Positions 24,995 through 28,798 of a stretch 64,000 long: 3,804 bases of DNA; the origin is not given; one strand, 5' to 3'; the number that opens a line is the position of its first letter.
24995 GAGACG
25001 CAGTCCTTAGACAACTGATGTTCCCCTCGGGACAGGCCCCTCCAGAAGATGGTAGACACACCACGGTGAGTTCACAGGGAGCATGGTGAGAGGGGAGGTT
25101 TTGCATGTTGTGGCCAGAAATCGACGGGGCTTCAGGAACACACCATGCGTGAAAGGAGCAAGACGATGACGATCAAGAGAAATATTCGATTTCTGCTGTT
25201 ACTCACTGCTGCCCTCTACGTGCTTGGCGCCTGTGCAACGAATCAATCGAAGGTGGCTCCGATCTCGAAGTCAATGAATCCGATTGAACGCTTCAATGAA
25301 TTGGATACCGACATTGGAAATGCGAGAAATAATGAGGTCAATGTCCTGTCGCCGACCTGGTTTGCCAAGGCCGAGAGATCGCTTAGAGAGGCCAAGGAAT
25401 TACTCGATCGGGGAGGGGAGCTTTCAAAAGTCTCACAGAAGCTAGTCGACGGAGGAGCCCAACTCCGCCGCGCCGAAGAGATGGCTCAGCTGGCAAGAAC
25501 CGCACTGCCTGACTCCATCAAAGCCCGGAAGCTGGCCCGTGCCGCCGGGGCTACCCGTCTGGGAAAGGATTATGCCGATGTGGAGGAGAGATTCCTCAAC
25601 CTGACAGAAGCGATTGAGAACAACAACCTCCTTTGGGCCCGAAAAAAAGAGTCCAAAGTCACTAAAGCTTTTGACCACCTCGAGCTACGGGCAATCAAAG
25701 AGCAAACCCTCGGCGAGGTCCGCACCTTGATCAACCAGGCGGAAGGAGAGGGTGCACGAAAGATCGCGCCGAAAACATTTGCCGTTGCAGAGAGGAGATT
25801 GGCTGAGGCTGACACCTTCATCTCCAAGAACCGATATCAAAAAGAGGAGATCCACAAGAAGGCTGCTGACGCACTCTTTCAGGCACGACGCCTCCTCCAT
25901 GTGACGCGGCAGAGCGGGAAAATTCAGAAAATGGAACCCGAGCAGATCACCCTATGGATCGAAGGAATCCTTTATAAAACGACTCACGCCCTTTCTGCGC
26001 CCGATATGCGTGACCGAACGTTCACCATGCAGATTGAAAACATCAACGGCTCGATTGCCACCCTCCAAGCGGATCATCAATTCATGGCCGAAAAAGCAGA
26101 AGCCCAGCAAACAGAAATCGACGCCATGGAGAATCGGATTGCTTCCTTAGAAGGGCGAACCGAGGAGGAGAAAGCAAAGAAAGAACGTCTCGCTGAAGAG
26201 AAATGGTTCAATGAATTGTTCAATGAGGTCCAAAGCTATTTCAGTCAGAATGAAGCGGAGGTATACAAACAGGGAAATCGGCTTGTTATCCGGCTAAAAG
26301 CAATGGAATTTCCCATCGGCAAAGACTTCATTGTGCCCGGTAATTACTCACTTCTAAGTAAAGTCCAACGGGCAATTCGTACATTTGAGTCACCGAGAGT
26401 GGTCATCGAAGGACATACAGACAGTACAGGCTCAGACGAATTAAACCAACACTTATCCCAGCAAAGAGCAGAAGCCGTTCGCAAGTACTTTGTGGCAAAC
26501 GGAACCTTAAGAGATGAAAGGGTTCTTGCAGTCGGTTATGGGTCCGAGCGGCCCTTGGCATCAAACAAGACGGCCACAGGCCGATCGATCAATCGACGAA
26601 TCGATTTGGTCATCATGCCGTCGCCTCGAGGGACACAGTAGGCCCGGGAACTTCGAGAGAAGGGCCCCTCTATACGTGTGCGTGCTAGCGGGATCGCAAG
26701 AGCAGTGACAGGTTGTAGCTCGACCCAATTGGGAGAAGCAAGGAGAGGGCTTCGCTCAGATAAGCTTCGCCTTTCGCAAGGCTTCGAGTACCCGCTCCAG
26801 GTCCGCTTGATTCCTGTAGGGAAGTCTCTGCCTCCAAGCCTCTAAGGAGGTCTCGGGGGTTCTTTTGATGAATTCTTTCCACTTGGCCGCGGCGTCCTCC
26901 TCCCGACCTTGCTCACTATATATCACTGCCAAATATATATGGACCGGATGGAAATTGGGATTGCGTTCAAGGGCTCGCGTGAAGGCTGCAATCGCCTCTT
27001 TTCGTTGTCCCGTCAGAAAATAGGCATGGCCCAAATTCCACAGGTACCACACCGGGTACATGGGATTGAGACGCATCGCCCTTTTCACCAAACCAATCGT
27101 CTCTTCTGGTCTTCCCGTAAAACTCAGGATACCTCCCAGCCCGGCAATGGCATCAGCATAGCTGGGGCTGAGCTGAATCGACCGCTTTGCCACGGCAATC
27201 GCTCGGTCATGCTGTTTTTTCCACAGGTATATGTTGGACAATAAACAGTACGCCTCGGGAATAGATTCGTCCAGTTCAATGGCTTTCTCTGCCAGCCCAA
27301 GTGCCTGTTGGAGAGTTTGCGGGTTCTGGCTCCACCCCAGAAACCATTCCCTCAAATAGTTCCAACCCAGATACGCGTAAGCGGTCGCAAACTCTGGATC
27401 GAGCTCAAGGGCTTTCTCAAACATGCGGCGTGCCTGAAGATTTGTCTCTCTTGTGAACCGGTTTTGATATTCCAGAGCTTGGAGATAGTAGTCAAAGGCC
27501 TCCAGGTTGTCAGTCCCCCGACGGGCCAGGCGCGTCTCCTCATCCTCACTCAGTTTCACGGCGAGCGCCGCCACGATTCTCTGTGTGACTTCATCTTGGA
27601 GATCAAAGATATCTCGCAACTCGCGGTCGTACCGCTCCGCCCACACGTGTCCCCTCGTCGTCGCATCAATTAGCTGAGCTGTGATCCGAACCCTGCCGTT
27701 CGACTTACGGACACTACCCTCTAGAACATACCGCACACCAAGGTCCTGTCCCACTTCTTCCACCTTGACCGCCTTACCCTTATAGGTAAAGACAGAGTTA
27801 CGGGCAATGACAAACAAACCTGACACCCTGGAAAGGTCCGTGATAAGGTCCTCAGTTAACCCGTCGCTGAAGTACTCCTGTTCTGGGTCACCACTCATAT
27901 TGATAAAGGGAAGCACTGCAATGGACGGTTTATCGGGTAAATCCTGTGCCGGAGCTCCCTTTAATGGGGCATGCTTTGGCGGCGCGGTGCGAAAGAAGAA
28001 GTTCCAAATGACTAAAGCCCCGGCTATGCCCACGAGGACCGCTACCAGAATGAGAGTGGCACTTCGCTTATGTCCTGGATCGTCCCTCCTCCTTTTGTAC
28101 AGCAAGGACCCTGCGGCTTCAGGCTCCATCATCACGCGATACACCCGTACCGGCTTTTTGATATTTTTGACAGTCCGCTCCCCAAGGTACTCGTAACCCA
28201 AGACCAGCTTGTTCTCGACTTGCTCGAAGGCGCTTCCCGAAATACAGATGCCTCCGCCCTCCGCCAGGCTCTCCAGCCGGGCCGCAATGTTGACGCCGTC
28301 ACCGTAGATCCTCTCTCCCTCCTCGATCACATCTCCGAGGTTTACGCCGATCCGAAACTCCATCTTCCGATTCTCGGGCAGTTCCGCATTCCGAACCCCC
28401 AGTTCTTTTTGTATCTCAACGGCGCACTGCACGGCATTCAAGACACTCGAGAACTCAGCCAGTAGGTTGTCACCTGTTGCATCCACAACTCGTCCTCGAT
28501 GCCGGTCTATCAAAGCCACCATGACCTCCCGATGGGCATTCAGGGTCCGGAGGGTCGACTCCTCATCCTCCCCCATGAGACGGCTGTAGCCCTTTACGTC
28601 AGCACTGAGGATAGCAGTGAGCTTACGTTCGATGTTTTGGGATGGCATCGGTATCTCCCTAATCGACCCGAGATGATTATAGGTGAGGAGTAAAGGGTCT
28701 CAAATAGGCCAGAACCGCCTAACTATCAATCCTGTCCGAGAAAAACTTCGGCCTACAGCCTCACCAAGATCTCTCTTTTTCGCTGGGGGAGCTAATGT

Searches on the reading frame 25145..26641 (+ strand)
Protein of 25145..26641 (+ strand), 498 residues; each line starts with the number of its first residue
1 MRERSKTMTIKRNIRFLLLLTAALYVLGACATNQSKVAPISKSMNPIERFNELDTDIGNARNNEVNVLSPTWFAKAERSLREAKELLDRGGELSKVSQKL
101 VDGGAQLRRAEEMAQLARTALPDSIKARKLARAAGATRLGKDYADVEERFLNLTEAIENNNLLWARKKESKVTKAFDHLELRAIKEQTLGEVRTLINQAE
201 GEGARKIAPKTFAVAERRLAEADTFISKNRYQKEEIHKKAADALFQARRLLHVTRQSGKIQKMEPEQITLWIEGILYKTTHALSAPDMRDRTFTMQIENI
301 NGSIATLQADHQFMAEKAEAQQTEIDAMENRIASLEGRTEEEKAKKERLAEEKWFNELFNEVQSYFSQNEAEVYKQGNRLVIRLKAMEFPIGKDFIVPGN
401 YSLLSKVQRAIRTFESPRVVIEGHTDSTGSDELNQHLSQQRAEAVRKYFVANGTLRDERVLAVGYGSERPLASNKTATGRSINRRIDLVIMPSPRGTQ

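Call 29: search_protein_families(library=pfam, proteins=[window:25145-26641:+], max_evalue=0.0001)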
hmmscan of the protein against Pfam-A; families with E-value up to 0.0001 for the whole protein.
window:25145-26641:+ (498 aa): 1 family
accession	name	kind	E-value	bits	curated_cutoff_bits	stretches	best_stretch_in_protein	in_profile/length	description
PF00691.25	OmpA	-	2.7e-20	73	27.2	1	392-484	5-98/98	OmpA family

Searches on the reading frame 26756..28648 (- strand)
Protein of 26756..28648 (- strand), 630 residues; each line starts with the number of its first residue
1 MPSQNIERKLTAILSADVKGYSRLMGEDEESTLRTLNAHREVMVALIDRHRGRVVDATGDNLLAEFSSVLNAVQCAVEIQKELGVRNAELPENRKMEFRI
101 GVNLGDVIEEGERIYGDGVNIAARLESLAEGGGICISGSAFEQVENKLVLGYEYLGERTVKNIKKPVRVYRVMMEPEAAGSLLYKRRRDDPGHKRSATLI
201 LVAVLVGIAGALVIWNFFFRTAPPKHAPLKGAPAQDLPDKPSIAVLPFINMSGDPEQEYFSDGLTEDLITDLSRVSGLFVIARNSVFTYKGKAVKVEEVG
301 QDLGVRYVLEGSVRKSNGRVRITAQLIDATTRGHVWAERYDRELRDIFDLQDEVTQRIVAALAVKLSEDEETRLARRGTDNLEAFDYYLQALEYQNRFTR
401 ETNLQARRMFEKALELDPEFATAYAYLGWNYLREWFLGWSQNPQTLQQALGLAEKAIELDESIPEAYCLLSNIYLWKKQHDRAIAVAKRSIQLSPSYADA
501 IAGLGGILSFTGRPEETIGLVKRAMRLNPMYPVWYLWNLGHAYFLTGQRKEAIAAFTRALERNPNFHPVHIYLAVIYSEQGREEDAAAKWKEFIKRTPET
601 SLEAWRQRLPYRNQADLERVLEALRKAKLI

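Call 30: search_protein_families(library=pfam, proteins=[window:26756-28648:-], max_evalue=0.0001)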
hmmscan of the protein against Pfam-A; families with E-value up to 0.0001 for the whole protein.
window:26756-28648:- (630 aa): 13 families
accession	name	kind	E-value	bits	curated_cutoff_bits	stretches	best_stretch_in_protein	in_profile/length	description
PF07719.23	TPR_2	-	3.9e-19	67.6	27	1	535-565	3-33/34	Tetratricopeptide repeat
PF00515.34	TPR_1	-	2.6e-17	62.3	27.8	1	538-566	6-34/34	Tetratricopeptide repeat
PF13431.12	TPR_17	-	7.4e-17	60.6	24.4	0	555-586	1-32/34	Tetratricopeptide repeat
PF14559.12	TPR_19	-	9.4e-17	61.6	25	1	547-587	5-45/68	Tetratricopeptide repeat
PF13181.12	TPR_8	-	8.6e-15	54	25.7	1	536-565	4-33/34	Tetratricopeptide repeat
PF13414.12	TPR_11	-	2.2e-14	53.3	26.8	0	540-581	1-42/42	TPR repeat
PF13432.12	TPR_16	-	2.4e-11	44.3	32.7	1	539-590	3-54/65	Tetratricopeptide repeat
PF00211.25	Guanylate_cyc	-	2.3e-10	40.8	21.9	1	12-171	10-180/183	Adenylate and Guanylate cyclase catalytic domain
PF13428.12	TPR_14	-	2.6e-10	40.4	23.5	0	535-575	3-43/44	Tetratricopeptide repeat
PF13424.12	TPR_12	-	4.8e-08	33.5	30.1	0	502-562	6-74/77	Tetratricopeptide repeat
PF13174.12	TPR_6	-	1.1e-07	32.4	26.3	0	536-565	3-32/33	Tetratricopeptide repeat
PF12895.13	ANAPC3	-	2.4e-06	28.2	27.2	0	446-494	5-52/82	Anaphase-promoting complex, cyclosome, subunit 3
PF23914.1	TPR_CcmH_CycH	-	1.1e-05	25.7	42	0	539-585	56-102/158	Cytochrome c-type biogenesis protein H TPR domain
